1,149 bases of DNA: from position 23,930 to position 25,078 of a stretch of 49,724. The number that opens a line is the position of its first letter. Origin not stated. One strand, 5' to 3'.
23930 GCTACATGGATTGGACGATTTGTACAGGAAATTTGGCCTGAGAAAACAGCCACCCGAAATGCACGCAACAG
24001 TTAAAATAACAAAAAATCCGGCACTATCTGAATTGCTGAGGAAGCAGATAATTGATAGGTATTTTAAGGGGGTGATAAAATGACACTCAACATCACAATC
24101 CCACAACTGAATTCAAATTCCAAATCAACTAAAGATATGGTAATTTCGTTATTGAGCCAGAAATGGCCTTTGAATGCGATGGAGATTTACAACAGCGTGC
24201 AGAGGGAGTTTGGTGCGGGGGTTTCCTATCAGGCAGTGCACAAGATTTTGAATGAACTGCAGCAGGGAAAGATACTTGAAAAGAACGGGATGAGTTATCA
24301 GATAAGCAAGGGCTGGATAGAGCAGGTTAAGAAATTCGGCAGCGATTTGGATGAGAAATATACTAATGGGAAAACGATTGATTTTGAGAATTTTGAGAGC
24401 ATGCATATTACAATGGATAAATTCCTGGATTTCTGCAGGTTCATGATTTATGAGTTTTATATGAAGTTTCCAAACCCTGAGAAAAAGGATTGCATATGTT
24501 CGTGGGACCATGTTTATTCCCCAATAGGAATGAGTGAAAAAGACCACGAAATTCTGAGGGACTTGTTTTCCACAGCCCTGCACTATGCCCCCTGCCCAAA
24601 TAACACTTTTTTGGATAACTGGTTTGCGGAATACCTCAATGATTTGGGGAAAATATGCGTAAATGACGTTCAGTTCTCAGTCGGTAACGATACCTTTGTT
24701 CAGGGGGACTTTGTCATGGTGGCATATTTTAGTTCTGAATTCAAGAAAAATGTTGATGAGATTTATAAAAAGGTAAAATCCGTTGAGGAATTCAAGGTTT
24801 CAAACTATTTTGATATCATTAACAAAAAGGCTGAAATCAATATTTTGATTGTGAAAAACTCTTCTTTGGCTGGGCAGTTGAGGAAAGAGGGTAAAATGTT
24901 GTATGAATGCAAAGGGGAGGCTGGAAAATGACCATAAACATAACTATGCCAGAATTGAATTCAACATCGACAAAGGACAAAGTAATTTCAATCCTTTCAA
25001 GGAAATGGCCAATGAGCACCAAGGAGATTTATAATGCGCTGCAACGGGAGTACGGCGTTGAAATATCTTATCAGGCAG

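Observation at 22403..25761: Four tandem, translationally coupled paralogues of an unrecognised wHTH plus ~200-aa domain family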

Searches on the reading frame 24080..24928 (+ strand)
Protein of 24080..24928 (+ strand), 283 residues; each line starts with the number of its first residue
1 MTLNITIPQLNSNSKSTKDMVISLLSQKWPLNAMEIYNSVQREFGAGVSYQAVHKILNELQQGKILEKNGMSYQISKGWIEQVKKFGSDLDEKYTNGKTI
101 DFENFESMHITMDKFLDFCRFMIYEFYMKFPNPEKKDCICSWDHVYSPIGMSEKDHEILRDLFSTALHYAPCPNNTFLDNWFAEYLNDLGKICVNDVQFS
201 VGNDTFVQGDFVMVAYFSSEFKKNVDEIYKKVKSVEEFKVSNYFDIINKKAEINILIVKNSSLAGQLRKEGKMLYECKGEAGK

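Call 4: search_protein_families(library=pfam, proteins=[window:24080-24928:+], max_evalue=1)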
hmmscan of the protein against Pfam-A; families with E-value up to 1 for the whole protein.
window:24080-24928:+ (283 aa): 1 family
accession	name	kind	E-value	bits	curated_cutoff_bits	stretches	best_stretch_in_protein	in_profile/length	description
PF07106.19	TBPIP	-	0.025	14.9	22.8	1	26-68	12-51/62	TBPIP/Hop2 winged helix domain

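Call 5: search_protein_families(library=ncbifam, proteins=[window:24080-24928:+], max_evalue=1)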
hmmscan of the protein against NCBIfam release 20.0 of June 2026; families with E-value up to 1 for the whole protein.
window:24080-24928:+ (283 aa): 1 family
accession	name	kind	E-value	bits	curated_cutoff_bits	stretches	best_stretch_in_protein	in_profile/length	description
NF004170.0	PRK05638.1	equivalog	0.032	12.8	421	1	16-67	371-417/442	threonine synthase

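Call 6: find_homologous_proteins(query=window:24080-24928:+)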
Query window:24080-24928:+ (283 aa): 12 proteins with E <= 0.001 among 482 candidates.
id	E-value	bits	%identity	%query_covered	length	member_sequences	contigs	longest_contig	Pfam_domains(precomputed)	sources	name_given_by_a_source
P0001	3.3e-189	645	100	100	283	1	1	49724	-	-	-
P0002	7.6e-95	335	53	98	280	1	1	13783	-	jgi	jgi:hypothetical protein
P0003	8.7e-93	329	52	98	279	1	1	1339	-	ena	-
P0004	4.4e-91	323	51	98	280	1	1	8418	-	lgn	-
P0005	2.1e-88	314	51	98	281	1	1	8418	-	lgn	-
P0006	1.4e-80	289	45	97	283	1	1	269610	-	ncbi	ncbi:MAG: hypothetical protein V1676_02600 [Candidatus Diapherotrites archaeon]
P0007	1.0e-71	260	43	97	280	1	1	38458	-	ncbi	ncbi:MAG: hypothetical protein ABID38_02280 [Candidatus Diapherotrites archaeon]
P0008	4.3e-56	208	39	96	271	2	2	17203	-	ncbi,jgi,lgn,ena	-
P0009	1.5e-54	203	39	92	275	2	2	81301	-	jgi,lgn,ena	-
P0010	1.0e-46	178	33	92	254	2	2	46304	-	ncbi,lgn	-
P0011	3.6e-42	163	35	93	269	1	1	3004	-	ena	-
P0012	4.0e-22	97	28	93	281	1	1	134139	-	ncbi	-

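Call 16: find_encoding_contigs(protein=P0006, flank=8000, max_places=3)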
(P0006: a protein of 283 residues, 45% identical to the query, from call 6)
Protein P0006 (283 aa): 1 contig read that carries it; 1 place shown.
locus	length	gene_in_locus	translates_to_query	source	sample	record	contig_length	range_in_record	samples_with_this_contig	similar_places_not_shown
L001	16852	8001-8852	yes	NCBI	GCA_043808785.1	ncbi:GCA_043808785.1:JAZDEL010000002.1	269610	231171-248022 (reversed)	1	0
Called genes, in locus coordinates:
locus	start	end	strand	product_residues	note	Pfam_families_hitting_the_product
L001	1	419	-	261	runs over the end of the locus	-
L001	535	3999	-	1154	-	-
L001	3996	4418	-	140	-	PF04021:Class_IIIsignal (faint)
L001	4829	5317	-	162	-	-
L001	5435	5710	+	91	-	-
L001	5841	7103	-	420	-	PF13173:AAA_14, PF13635:DUF4143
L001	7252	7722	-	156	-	PF13404:HTH_AsnC-type, PF13412:HTH_24 (weak), PF01037:AsnC_trans_reg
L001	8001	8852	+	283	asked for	-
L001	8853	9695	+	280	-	-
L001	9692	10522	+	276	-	-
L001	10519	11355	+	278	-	-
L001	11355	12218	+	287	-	-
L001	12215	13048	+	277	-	-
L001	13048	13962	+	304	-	-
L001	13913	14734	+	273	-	-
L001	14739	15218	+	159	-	PF04073:tRNA_edit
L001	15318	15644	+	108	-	-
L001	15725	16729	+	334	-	-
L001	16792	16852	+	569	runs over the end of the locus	PF02543:Carbam_trans_N, PF16861:Carbam_trans_C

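Call 17: find_encoding_contigs(protein=P0012, flank=8000, max_places=3)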
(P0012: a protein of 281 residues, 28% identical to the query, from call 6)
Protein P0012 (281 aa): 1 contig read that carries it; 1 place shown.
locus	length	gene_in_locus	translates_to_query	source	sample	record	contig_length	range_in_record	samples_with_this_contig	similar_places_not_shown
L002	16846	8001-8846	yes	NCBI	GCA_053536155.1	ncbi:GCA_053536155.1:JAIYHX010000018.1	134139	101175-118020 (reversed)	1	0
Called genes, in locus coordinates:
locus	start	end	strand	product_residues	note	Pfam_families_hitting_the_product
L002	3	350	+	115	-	PF01978:TrmB (weak)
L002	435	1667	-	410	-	PF07690:MFS_1, PF00083:Sugar_tr (weak), PF07690:MFS_1 (weak)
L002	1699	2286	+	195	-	PF01909:NTP_transf_2, PF18765:Polbeta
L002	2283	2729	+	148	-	PF05168:HEPN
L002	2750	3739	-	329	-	PF01916:DS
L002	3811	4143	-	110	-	-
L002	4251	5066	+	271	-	PF00202:Aminotran_3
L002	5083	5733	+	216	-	PF00485:PRK, PF13238:AAA_18 (weak)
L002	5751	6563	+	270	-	-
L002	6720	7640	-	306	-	PF10130:PIN_2, PF01209:Ubie_methyltran, PF13489:Methyltransf_23, PF05175:MTS, PF13847:Methyltransf_31, PF08241:Methyltransf_11, PF08242:Methyltransf_12, PF13649:Methyltransf_25, +1 more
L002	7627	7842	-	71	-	PF26688:RHH_12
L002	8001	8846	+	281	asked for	-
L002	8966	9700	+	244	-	PF00106:adh_short, PF08659:KR, PF13561:adh_short_C2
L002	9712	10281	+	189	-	PF04073:tRNA_edit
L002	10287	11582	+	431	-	PF00155:Aminotran_1_2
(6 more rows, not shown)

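Call 22: find_encoding_contigs(protein=P0007, flank=8000, max_places=2)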
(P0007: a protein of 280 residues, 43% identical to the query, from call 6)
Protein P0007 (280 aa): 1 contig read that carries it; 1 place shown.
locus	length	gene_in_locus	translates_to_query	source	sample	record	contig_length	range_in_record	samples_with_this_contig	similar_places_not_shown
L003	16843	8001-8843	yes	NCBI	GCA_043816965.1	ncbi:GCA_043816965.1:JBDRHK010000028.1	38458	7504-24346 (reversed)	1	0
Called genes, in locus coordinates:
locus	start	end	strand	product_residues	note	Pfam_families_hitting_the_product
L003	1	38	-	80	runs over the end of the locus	PF26688:RHH_12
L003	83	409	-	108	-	-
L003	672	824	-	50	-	-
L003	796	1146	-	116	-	-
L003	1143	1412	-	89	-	-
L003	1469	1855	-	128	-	-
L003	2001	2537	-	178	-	-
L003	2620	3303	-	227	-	PF00882:Zn_dep_PLPC (faint)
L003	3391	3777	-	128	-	PF25212:HVO_A0114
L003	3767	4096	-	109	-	PF24839:DUF7718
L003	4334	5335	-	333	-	PF02661:Fic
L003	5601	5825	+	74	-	PF26688:RHH_12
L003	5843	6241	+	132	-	PF01850:PIN (weak), PF10130:PIN_2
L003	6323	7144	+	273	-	-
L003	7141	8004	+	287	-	-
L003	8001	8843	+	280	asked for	-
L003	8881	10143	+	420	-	PF08495:FIST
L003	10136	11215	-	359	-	PF00890:FAD_binding_2, PF01134:GIDA (weak), PF01266:DAO (weak), PF01494:FAD_binding_3 (weak), PF03486:HI0933_like (weak), PF07992:Pyr_redox_2, PF12831:FAD_oxidored (weak), PF22578:GGR_cat, +1 more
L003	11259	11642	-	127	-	-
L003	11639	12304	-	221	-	-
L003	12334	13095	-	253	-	PF06745:ATPase, PF23442:DUF7125 (faint)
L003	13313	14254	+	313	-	PF02661:Fic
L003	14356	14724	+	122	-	PF02675:AdoMet_dc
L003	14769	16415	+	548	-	PF01268:FTHFS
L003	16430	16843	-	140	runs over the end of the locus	PF05168:HEPN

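Call 23: find_encoding_contigs(protein=P0009, flank=8000, max_places=2)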
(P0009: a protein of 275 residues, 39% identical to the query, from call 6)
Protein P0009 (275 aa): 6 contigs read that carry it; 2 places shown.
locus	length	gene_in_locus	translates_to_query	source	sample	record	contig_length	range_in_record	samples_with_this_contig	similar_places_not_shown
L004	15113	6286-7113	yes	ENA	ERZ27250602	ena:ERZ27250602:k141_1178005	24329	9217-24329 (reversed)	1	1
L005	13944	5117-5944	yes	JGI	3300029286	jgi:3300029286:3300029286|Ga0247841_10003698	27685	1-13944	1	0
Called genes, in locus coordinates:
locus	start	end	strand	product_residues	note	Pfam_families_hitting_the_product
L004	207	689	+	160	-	PF13489:Methyltransf_23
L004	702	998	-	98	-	-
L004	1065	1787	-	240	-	PF00702:Hydrolase, PF13419:HAD_2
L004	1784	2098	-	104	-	PF01725:Ham1p_like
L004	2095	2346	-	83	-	PF01725:Ham1p_like (weak)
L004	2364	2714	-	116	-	-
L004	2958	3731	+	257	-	PF06745:ATPase, PF13481:AAA_25 (weak), PF23442:DUF7125 (weak), PF06745:ATPase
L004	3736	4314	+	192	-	PF02830:V4R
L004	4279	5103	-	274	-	PF01040:UbiA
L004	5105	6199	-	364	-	PF01266:DAO (faint), PF01494:FAD_binding_3 (faint), PF05834:Lycopene_cycl (faint), PF07992:Pyr_redox_2, PF13450:NAD_binding_8 (weak)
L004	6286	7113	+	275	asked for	-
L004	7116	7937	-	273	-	-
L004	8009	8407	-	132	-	PF00293:NUDIX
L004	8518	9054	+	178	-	-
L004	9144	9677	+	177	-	-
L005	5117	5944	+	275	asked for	-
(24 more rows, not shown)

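Call 24: find_encoding_contigs(protein=P0002, flank=8000, max_places=2)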
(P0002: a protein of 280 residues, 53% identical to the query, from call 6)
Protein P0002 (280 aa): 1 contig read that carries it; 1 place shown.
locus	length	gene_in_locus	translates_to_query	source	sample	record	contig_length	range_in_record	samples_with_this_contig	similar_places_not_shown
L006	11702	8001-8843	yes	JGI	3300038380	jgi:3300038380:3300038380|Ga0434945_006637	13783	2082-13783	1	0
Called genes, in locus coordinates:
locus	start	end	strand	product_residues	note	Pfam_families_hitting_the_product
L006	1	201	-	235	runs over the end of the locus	PF01172:SBDS_N, PF09377:SBDS_domain_II, PF20268:SBDS_C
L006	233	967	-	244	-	PF10584:Proteasome_A_N, PF00227:Proteasome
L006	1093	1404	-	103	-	-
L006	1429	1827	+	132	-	PF21485:IF5A-like_N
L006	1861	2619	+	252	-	PF00491:Arginase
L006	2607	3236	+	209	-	PF02568:ThiI, PF06508:QueC (faint)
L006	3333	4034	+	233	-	PF02535:Zip (faint)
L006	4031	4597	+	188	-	PF07690:MFS_1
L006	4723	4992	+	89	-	-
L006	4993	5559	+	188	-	PF02830:V4R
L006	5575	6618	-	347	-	PF01118:Semialdhyde_dh, PF02774:Semialdhyde_dhC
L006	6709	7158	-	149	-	-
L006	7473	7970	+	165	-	-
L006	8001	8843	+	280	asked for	-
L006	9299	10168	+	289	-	PF00665:rve, PF13683:rve_3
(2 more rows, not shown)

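Call 25: predict_structure(alignment_id=A2)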
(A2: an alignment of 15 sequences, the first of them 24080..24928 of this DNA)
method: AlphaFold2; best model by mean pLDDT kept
length: 283 residues; sequences in the alignment: 15
mean_pLDDT: 82.0   pTM: 0.61
mean pLDDT of the five models: 82.0, 80.6, 80.7, 79.7, 79.1
residues with pLDDT >= 90: 111; 70-90: 130; 50-70: 15; < 50: 27
segments of 3 or more residues with pLDDT < 50: 1-14, 90-98, 280-283
pLDDT, mean of each block of 10 residues (from residue 1): 30 64 80 89 82 88 84 81 61 45 76 89 89 92 85 87 91 94 92 92 91 93 92 90 84 90 94 82 38
secondary structure, 60 per line:
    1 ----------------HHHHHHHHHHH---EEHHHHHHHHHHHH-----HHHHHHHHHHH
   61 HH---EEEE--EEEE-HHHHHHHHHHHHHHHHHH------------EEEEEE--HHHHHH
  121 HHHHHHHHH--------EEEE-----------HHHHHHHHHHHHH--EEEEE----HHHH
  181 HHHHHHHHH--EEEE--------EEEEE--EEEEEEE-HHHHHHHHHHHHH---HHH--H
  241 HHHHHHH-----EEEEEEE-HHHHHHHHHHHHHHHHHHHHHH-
elements in order: H17-27 H33-44 H50-62 E66-69 E72-75 H77-94 E107-112 H115-129 E138-141 H153-165 E168-172 H177-189 E192-195 E204-208 E211-217 H219-231 H240-247 E253-259 H261-282

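Call 27: fold_search(model_id=the predicted structure, library=pdb)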
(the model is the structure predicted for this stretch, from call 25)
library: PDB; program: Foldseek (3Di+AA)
matches with E <= 10: 933; with E <= 0.001: 7
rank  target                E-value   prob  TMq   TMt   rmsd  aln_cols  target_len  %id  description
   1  5bpd_D                1.1e-08  1.00  0.34  0.36  13.6       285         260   10  Structure of TrmBL2, an archaeal chromatin protein, shows a novel mode of DNA binding. (released 2015-09-02)
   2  5bpd_C                1.8e-08  1.00  0.33  0.36  14.0       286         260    9  Structure of TrmBL2, an archaeal chromatin protein, shows a novel mode of DNA binding. (released 2015-09-02)
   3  5bpi_D                2.5e-08  1.00  0.30  0.33  13.6       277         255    9  Structure of TrmBL2, an archaeal chromatin protein, shows a novel mode of DNA binding. (released 2015-09-02)
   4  5bpi_C                3.9e-08  1.00  0.33  0.35  13.8       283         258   10  Structure of TrmBL2, an archaeal chromatin protein, shows a novel mode of DNA binding. (released 2015-09-02)
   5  4a5z_B                1.3e-04  1.00  0.26  0.42   8.7       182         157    9  Structures of MITD1 (released 2012-11-14)
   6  4a5z_A                1.8e-04  1.00  0.27  0.45   8.2       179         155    8  Structures of MITD1 (released 2012-11-14)
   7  8r3g_A                6.2e-04  0.99  0.21  0.19  11.5       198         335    8  Central glycolytic genes regulator (CggR) bound to DNA operator (released 2024-06-19)
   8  2o8r_A                1.5e-03  1.00  0.32  0.15   6.9       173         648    8  Crystal Structure of Polyphosphate Kinase from Porphyromonas Gingivalis (released 2006-12-19)
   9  7q34_B                1.6e-03  1.00  0.23  0.58   5.2        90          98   12  Crystal structure of the multidrug binding transcriptional regulator LmrR in complex squaraine dye (released 2022-06-01)
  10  6k4y_M                3.8e-03  0.85  0.21  0.28  17.6       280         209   10  CryoEM structure of sigma appropriation complex (released 2019-08-07)
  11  1x19                  4.9e-03  0.69  0.23  0.19  17.9       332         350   10  Crystal structure of BchU involved in bacteriochlorophyll c biosynthesis (released 2006-07-18)
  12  4qvg_A                5.5e-03  0.72  0.23  0.20  16.4       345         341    7  Crystal structure of S-adenosylmethionine-dependent methyltransferase SibL in its apo form (released 2015-05-27)
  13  3r4k_D                5.9e-03  0.54  0.20  0.22  18.1       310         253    8  Crystal structure of a putative ICLR transcriptional regulator (TM1040_3717) from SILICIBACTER SP. TM1040 at 2.46 A re (released 2011-04-13)
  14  1bja_A                6.2e-03  1.00  0.22  0.59   4.9        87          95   13  ACTIVATION DOMAIN OF THE PHAGE T4 TRANSCRIPTION FACTOR MOTA (released 1998-11-04)
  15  4esb                  6.2e-03  1.00  0.20  0.50   6.1        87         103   17  Crystal structure of PadR-like transcriptional regulator (BC4206) from Bacillus cereus strain ATCC 14579 (released 2012-12-05)
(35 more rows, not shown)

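Call 28: search_protein_representatives(alignment_id=A2)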
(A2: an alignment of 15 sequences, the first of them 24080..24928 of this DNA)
Query: 15 sequences, 282 profile positions. Proteins with E-value up to 0.001 (for the whole library): 2333; up to 1e-10: 1685; up to 1e-30: 557. The best 150 are listed.
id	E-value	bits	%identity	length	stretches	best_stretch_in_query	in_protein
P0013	5.2e-119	413.5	-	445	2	1-281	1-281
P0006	4.8e-115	400.5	-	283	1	2-280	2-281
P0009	6.4e-102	357.4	-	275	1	9-281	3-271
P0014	3.7e-100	351.6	-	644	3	1-280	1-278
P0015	6.4e-98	344.3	-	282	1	4-275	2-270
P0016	1.9e-96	339.5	-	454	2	1-279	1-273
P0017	5.5e-92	324.8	-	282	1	6-281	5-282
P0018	7.4e-92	324.4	-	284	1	1-279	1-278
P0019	6.3e-90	318.1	-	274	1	11-279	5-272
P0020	6.6e-90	318.0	-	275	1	10-279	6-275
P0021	2.2e-89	316.3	-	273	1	1-280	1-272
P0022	3.5e-89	315.6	-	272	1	10-274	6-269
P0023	3.1e-88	312.5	-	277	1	12-281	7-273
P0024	1.1e-87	310.7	-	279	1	7-281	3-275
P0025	1.7e-87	310.1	-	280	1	12-281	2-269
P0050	4.5e-72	259.5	-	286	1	1-281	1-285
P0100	6.0e-61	223.0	-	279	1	13-277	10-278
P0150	3.6e-57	210.6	-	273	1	14-277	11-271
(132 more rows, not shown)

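Call 34: search_solved_structures(query=A3, max_evalue=10, show_alignments=2)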
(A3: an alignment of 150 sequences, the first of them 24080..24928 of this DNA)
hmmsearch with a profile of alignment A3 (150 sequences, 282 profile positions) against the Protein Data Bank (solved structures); distinct sequences matched with E-value up to 10: 3.
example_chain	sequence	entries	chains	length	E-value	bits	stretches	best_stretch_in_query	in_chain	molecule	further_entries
9jix_A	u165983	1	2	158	1.3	11.8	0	237-276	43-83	De Novo Designed ATPase, PL2x4_2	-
8rdg_A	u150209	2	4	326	1.5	11.6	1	49-70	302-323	SDR family NAD(P)-dependent oxidoreductase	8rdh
8rdi_A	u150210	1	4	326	1.5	11.6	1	49-70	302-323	SDR family NAD(P)-dependent oxidoreductase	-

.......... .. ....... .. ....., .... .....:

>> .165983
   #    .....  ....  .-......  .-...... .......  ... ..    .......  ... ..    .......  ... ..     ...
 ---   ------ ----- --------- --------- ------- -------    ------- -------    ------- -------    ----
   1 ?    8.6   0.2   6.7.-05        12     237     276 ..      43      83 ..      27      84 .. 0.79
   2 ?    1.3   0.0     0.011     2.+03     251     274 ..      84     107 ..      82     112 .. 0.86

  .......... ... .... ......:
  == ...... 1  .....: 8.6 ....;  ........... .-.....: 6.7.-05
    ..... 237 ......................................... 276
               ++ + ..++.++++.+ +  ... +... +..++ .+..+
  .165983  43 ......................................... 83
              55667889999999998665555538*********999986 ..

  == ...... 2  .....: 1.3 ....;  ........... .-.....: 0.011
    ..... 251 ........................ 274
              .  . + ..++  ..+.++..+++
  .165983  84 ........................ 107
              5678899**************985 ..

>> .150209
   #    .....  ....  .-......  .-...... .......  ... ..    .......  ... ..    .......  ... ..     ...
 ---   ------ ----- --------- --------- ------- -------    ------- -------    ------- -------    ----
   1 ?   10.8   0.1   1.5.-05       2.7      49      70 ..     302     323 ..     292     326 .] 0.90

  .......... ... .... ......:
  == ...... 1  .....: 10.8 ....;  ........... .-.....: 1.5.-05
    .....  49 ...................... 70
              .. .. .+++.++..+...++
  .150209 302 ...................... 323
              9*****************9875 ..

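Call 35: search_protein_families(library=pfam, alignment_id=A3, max_evalue=0.01)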
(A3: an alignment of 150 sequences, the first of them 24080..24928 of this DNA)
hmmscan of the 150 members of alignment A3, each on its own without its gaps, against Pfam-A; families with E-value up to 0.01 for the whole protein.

A. member 1, window:24080-24928:+ (283 aa): 0 families

B. families by the number of members that match (of 150 scanned): 41 families (the first 25 are shown)
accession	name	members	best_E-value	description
PF01475.25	FUR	21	9.5e-06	Ferric uptake regulator family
PF08461.16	HTH_12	15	0.00058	Ribonuclease R winged-helix domain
PF03965.22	Penicillinase_R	11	0.00045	Penicillinase repressor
PF21100.3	MCM_C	7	0.00024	MCM protein C-terminal winged helix-turn-helix domain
PF25212.1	HVO_A0114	3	0.00021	HVO_A0114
PF14947.12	HTH_45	3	0.00068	Winged helix-turn-helix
PF13565.12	HTH_32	3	0.00073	Homeodomain-like domain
PF25213.1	HVO_A0261_N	3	0.001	HVO_A0261 N-terminal domain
PF07106.19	TBPIP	3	0.0041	TBPIP/Hop2 winged helix domain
PF01978.25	TrmB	2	4.6e-06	Sugar-specific transcriptional regulator TrmB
PF08672.17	ANAPC2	2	0.0005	Anaphase promoting complex (APC) subunit 2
PF21476.4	PF0610-like_N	2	0.00054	PF0610-like, N-terminal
PF14277.12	DUF4364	2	0.0037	Domain of unknown function (DUF4364)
PF05517.18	p25-alpha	2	0.0048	p25-alpha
PF08820.15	DUF1803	2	0.006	Domain of unknown function (DUF1803)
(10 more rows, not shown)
